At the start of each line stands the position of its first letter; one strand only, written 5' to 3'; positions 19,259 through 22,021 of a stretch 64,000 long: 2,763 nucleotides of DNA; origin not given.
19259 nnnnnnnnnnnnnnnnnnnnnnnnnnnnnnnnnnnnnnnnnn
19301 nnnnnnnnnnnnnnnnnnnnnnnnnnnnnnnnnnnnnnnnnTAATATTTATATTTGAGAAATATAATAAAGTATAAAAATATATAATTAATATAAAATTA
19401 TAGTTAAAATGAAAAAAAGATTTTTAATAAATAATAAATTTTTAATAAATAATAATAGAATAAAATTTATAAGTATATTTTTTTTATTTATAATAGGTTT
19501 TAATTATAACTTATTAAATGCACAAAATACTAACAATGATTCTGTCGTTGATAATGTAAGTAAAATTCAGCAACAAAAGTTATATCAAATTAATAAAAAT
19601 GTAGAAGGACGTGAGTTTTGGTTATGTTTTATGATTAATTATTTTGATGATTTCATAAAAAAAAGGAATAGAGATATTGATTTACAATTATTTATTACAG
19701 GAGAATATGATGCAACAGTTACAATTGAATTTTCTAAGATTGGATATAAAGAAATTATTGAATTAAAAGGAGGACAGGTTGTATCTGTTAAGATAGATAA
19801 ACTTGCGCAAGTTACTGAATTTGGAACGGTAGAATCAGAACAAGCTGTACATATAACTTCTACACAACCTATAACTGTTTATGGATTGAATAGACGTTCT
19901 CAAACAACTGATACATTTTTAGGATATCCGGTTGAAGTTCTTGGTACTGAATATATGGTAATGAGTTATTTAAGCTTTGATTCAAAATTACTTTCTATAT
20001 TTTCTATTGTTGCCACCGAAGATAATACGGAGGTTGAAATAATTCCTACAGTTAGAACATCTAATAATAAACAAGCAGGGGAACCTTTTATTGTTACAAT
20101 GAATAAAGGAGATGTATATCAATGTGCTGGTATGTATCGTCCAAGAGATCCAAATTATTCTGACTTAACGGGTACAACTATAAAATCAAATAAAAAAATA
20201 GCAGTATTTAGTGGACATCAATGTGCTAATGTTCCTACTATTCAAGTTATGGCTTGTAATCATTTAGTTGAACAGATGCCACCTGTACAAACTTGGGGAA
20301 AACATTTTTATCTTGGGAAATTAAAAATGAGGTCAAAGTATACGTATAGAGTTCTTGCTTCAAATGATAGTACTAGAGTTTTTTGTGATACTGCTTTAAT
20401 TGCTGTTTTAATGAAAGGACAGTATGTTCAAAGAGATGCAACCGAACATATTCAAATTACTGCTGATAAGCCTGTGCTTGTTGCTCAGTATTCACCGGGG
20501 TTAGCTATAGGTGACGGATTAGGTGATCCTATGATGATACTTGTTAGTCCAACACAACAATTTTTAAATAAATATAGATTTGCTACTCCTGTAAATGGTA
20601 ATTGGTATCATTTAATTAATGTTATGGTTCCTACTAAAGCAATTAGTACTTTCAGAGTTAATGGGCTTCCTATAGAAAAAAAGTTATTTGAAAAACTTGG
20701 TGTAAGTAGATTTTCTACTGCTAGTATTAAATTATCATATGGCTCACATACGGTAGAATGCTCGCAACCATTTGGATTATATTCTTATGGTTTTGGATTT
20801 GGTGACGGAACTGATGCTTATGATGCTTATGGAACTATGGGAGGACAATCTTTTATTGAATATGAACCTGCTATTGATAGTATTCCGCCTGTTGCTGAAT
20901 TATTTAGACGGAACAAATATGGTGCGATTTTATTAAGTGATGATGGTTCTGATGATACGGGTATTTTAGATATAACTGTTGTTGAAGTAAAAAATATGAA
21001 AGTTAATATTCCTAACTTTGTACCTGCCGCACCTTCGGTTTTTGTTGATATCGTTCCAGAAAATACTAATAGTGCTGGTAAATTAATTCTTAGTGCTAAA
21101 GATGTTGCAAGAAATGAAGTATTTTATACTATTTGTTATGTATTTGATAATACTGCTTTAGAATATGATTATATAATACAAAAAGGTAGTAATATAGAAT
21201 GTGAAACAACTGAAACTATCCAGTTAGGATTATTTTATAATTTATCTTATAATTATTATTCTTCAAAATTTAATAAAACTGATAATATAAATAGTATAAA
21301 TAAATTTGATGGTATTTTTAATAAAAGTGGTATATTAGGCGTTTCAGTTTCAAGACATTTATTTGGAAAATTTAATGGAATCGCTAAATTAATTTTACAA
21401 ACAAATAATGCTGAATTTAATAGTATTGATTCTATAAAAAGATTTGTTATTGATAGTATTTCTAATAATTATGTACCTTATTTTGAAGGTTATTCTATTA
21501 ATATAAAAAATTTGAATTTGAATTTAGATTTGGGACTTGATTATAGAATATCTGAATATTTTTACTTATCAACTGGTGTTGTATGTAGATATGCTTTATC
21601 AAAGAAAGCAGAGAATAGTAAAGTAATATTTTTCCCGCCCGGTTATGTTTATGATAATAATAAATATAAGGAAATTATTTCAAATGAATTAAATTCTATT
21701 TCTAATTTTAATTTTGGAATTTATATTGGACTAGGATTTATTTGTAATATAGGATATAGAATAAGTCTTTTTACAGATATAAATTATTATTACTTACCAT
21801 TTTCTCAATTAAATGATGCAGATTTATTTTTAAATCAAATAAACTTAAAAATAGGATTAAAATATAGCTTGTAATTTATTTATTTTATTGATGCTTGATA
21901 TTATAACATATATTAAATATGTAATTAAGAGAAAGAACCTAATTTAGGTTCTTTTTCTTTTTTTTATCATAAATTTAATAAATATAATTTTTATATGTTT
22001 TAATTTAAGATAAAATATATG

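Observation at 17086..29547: Secreted-protein island in which an IgGFc-binding/beta-barrel fusion sits directly upstream of the duplicated T9SS cargo genes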

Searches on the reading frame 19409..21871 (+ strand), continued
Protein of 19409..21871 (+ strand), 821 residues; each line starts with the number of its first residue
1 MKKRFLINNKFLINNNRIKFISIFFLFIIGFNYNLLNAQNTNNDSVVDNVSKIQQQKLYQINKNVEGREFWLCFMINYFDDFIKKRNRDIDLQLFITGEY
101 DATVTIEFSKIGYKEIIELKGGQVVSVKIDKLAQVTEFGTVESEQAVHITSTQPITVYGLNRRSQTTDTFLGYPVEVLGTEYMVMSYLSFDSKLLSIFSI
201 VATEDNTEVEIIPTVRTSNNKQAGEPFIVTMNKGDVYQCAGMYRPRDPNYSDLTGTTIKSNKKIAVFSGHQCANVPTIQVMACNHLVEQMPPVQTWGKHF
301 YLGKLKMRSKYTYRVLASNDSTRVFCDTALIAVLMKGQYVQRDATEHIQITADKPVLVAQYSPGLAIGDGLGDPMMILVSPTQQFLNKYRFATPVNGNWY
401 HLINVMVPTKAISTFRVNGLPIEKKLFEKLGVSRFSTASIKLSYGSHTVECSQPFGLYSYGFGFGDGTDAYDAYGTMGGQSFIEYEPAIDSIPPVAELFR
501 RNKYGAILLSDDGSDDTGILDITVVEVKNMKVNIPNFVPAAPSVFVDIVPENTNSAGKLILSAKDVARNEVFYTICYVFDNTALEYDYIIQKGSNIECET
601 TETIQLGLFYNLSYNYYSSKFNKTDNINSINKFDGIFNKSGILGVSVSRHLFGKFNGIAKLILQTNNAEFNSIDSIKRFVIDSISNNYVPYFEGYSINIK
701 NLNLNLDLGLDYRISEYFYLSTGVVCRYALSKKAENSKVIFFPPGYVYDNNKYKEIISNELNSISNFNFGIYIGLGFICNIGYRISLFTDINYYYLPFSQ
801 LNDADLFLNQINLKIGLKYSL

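Call 22: predict_structure(alignment_id=A1)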
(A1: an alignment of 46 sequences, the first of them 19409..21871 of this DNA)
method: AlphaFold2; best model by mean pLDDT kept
length: 821 residues; sequences in the alignment: 46
mean_pLDDT: 81.9   pTM: 0.63
mean pLDDT of the five models: 81.9, 81.2, 80.2, 78.2, 76.9
residues with pLDDT >= 90: 332; 70-90: 334; 50-70: 96; < 50: 59
segments of 3 or more residues with pLDDT < 50: 1-14, 37-61, 275-282, 366-371, 467-470
pLDDT, mean of each block of 10 residues (from residue 1): 39 52 80 57 32 30 75 81 57 88 95 94 88 90 96 91 72 91 81 80 97 92 95 96 73 93 93 52 68 89 75 91 89 94 88 90 55 74 83 73 88 93 89 82 87 86 56 65 61 83 78 71 92 87 88 88 89 90 78 83 85 91 88 84 92 87 92 83 80 89 94 89 94 90 79 86 91 93 86 94 91 93 79
secondary structure, 60 per line:
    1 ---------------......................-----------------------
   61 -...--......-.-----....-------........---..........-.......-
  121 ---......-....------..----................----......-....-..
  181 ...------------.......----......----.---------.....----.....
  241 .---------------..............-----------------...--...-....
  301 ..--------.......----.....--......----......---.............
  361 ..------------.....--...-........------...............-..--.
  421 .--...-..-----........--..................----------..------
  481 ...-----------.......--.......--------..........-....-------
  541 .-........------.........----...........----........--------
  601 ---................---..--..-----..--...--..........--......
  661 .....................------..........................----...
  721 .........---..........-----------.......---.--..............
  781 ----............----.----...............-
elements in order (helices of 4 or more, strands of 3 or more residues): H16-37 E62-64 E67-72 H80-83 E91-98 E102-108 E113-119 E124-129 E147-162 E167-172 E179-183 E196-202 E207-212 E227-231 E236-241 E257-270 E288-290 E297-302 E311-317 E322-326 E329-334 E339-344 E348-362 E375-379 E386-393 E400-408 H409-414 E435-442 E445-462 E481-483 E495-501 E504-510 E519-528 E530-533 E543-550 E557-565 E570-580 E585-592 E604-619 E638-640 E643-652 E655-681 E688-713 E718-729 E733-742 E754-760 E767-780 E785-796 E806-820

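Call 24: fold_search(model_id=the predicted structure, library=pdb)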
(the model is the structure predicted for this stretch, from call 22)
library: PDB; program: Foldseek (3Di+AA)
matches with E <= 10: 888; with E <= 0.001: 14
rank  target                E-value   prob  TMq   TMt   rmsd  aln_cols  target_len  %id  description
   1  9fzc_A                1.9e-05  1.00  0.15  0.53   6.4       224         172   12  Structure of OmpA-short in complex with nanobody Nb01 (released 2024-07-17)
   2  3qrc_B                9.0e-05  1.00  0.13  0.52   9.9       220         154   13  The crystal structure of Ail, the attachment invasion locus protein of Yersinia pestis, in complex with the heparin an (released 2011-11-23)
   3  3qrc_A                1.0e-04  1.00  0.13  0.52   9.8       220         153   13  The crystal structure of Ail, the attachment invasion locus protein of Yersinia pestis, in complex with the heparin an (released 2011-11-23)
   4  9fzd_A                1.2e-04  1.00  0.16  0.55   6.1       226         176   11  Structure of OmpA-long in complex with nanobody Nb39 (released 2024-07-17)
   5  3qra                  1.4e-04  1.00  0.13  0.57   9.8       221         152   13  The crystal structure of Ail, the attachment invasion locus protein of Yersinia pestis (released 2011-11-23)
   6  9a2m_MODEL_1_A        2.7e-04  1.00  0.14  0.30   8.1       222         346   12  Model of E. coli OmpA by in-cell photo-crosslinking MS and deep learning (released 2023-02-24)
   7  1e54_A                3.3e-04  0.54  0.06  0.13  29.1       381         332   10  Anion-selective porin from Comamonas acidovorans (released 2001-07-12)
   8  9nh2_A                3.8e-04  1.00  0.16  0.49   8.5       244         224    9  In situ cryo-EM structure of porin III of the Legionella Dot/Icm T4SS machine (released 2025-09-17)
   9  1qj9                  3.9e-04  1.00  0.12  0.49   9.3       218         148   10  CRYSTAL STRUCTURE OF THE OUTER MEMBRANE PROTEIN OMPX FROM ESCHERICHIA COLI (released 1999-10-06)
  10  9nh1_B                4.5e-04  1.00  0.13  0.33  17.7       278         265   11  In situ cryo-EM structure of porin I of the Legionella Dot/Icm T4SS machine (released 2025-09-17)
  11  9nh1_C                4.8e-04  1.00  0.13  0.32  19.4       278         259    9  In situ cryo-EM structure of porin I of the Legionella Dot/Icm T4SS machine (released 2025-09-17)
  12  2m06_MODEL_1_A        7.0e-04  1.00  0.13  0.55  11.2       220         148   11  NMR structure of OmpX in phopspholipid nanodiscs (released 2012-12-12)
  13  2vdf                  7.3e-04  0.97  0.11  0.29  26.7       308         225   10  Structure of the OpcA adhesion from Neisseria meningitidis determined by crystallization from the cubic mesophase (released 2007-10-23)
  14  2r88_A                9.3e-04  0.54  0.09  0.16  36.4       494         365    8  Crystal structure of the long-chain fatty acid transporter FadL mutant delta S3 kink (released 2008-09-23)
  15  6eus_A                1.0e-03  0.69  0.09  0.20  34.2       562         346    8  Crystal structure of the outer membrane channel DcaP of Acinetobacter baumannii (released 2018-11-14)
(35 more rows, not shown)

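Call 33: search_protein_families(library=ncbifam, alignment_id=A1, max_evalue=0.1)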
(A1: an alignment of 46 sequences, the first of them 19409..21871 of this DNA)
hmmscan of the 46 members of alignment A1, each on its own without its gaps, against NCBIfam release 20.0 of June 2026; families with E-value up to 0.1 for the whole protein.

A. member 1, window:19409-21871:+ (821 aa): 0 families

B. families by the number of members that match (of 46 scanned): 5 families
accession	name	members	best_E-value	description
NF049866.1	outer_TDE1717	4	0.0013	TDE1717 family outer membrane beta-barrel protein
NF040827.1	CotZ_rel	3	0.0041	CotZ-related putative spore coat protein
NF045871.1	MBA_Nterm_para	1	0.0013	MBA family surface membrane protein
NF005186.0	PRK06661.1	1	0.0088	hypothetical protein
NF010167.0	PRK13648.1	1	0.015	energy-coupling factor transporter ATPase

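Call 34: search_protein_families(library=pfam, alignment_id=A1, max_evalue=0.01)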
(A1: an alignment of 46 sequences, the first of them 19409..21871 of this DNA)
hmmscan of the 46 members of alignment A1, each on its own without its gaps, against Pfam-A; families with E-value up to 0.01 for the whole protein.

A. member 1, window:19409-21871:+ (821 aa): 1 family
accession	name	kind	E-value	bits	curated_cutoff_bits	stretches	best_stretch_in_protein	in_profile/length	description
PF17517.7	IgGFc_binding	-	1.6e-75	254.5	25.6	1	168-461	1-297/297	IgGFc binding protein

B. families by the number of members that match (of 46 scanned): 6 families
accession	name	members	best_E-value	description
PF17517.7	IgGFc_binding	46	1.7e-83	IgGFc binding protein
PF13568.12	OMP_b-brl_2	17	9.8e-08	Outer membrane protein beta-barrel domain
PF13505.12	OMP_b-brl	3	0.00037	Outer membrane protein beta-barrel domain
PF01389.23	OmpA_membrane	1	0.00017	OmpA-like transmembrane domain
PF25233.1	DUF7849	1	0.0018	Domain of unknown function (DUF7849)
PF21864.1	MORF_dom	1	0.0069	Multiple organellar RNA editing factor 1, MORF domain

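Call 63: find_encoding_contigs(protein=P0001, flank=2000, max_places=3)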
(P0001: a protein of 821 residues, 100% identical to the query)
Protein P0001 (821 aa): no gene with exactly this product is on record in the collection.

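Call 68: search_protein_families(library=pfam, proteins=[L002:8948-9928:+, L002:7372-8856:+, L007:5781-8135:+, L064:8531-9958:+], max_evalue=0.1)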
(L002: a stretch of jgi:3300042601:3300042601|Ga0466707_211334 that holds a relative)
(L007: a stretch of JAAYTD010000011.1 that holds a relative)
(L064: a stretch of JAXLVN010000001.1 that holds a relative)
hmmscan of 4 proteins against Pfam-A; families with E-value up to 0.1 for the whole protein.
L002:8948-9928:+ (327 aa): 0 families

L002:7372-8856:+ (495 aa): 1 family
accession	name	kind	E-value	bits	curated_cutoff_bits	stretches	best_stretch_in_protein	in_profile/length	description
PF09992.14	NAGPA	-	1.2e-23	84.6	25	1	342-475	43-165/169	Phosphodiester glycosidase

L007:5781-8135:+ (785 aa): 9 families
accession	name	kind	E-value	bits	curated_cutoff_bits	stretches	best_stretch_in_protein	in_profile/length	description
PF01131.25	Topoisom_bac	-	2.2e-117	393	35.1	1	129-587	2-410/411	DNA topoisomerase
PF01396.24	Zn_ribbon_Top1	-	5.1e-41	138.6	32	3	612-647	2-37/39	Topoisomerase DNA binding C4 zinc finger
PF01751.28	Toprim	-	9.2e-23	80.7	23.1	1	5-114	1-96/96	Toprim domain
PF13662.12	Toprim_4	-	0.00039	21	25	1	64-109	47-84/85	Toprim domain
PF13408.12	Zn_ribbon_recom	-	0.00045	21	25.3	2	666-693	6-34/58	Recombinase zinc beta ribbon domain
PF25169.1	DUF7830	-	0.005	17.1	27.5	0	666-686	35-55/72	Domain of unknown function (DUF7830)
PF13155.12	Toprim_2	-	0.014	16.2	22.1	1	53-111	20-78/88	Toprim-like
PF13362.12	Toprim_3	-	0.022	15.6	27.2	1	66-111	33-79/95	Toprim domain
PF13453.11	Zn_ribbon_TFIIB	-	0.093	12.6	22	0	667-697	1-28/41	Transcription factor zinc-finger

L064:8531-9958:+ (476 aa): 1 family
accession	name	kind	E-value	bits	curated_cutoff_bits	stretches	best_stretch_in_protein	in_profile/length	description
PF17517.7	IgGFc_binding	-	2.6e-73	247.3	25.6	1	159-450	1-297/297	IgGFc binding protein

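Call 71: search_protein_families(library=ncbifam, proteins=[L004:12412-13074:+, L016:11451-12122:+, L033:12408-13547:+, L048:12359-13648:+, L004:7865-9118:+], max_evalue=0.001)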
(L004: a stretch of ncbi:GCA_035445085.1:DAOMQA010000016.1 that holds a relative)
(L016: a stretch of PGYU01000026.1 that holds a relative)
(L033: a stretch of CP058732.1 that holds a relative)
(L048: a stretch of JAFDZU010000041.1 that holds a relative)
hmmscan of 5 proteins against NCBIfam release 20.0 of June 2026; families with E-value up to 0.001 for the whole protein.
L004:12412-13074:+ (221 aa): 1 family
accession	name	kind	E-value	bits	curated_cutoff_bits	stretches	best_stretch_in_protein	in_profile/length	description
TIGR01190.1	ccmB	equivalog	0.00074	19.2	156.2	1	8-211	1-202/211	heme exporter protein CcmB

L016:11451-12122:+ (224 aa): 1 family
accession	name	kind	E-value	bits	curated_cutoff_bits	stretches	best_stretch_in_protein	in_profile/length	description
TIGR01190.1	ccmB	equivalog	2.9e-11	43.4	156.2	1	12-205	2-196/211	heme exporter protein CcmB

L033:12408-13547:+ (380 aa): 33 families (the best 25 are shown)
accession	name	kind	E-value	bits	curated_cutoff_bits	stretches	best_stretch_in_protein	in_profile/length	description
NF008726.1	PRK11728.1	equivalog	2.1e-76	257.3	299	1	11-285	1-269/389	L-2-hydroxyglutarate oxidase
NF033460.1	glycerol3P_ox_II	equivalog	8.4e-51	173.2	460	1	11-378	2-360/361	type 2 glycerol-3-phosphate oxidase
TIGR03377.1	glycerol3P_GlpA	equivalog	3e-23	82.2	552.8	1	12-244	1-228/530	anaerobic glycerol-3-phosphate dehydrogenase subunit GlpA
NF008313.0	PRK11101.1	equivalog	2.7e-18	65.9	425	1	9-226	7-224/548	anaerobic glycerol-3-phosphate dehydrogenase subunit A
TIGR02352.1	thiamin_ThiO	equivalog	1.5e-17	63.7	250.8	1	13-262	1-253/351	glycine oxidase ThiO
TIGR03197.1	MnmC_Cterm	equivalog_domain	1.9e-14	53.6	174.2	1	12-211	1-201/400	FAD-dependent 5-carboxymethylaminomethyl-2-thiouridine(34) oxidoreductase MnmC1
NF009074.0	PRK12409.1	equivalog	2.1e-12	46.9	494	1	41-226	79-269/410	D-amino acid dehydrogenase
TIGR01373.1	soxB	subfamily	7.2e-11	41.5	529.45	1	7-224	27-249/407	sarcosine oxidase subunit beta family protein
NF001933.0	PRK00711.1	subfamily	9.7e-11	41.3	383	1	90-226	132-268/429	D-amino acid dehydrogenase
TIGR03364.1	HpnW_proposed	hypoth_equivalog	1.4e-10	40.8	285.1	1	11-208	1-191/365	TIGR03364 family FAD-dependent oxidoreductase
NF008425.0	PRK11259.1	equivalog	1.5e-10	40.6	257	1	8-217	2-207/377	N-methyl-L-tryptophan oxidase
NF009906.0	PRK13369.1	equivalog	2.3e-10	39.6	352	1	115-216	115-216/502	glycerol-3-phosphate dehydrogenase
TIGR01377.1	soxA_mon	subfamily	4.6e-10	38.8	479.65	1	11-252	1-234/381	amino oxidase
NF008899.0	PRK12266.1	equivalog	7.4e-10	37.9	360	1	9-62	5-58/508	glycerol-3-phosphate dehydrogenase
NF050086.1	pipecolate_AmaA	exception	1e-09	37.6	600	1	7-198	22-223/425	L-pipecolate oxidase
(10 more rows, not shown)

L048:12359-13648:+ (430 aa): 1 family
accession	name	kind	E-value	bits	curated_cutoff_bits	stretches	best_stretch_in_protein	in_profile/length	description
NF010054.0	PRK13531.1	equivalog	1.1e-18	67.6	681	1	16-173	15-174/498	ATPase RavA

L004:7865-9118:+ (418 aa): 0 families

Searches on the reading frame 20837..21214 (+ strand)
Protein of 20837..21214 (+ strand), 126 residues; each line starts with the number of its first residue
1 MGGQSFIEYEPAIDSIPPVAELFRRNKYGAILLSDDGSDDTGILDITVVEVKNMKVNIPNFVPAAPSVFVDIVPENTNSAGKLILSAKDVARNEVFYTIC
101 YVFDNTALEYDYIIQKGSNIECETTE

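Call 6: search_protein_families(library=pfam, proteins=[window:20837-21214:+], max_evalue=10)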
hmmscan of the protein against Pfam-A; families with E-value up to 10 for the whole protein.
seq(126 aa): 0 families
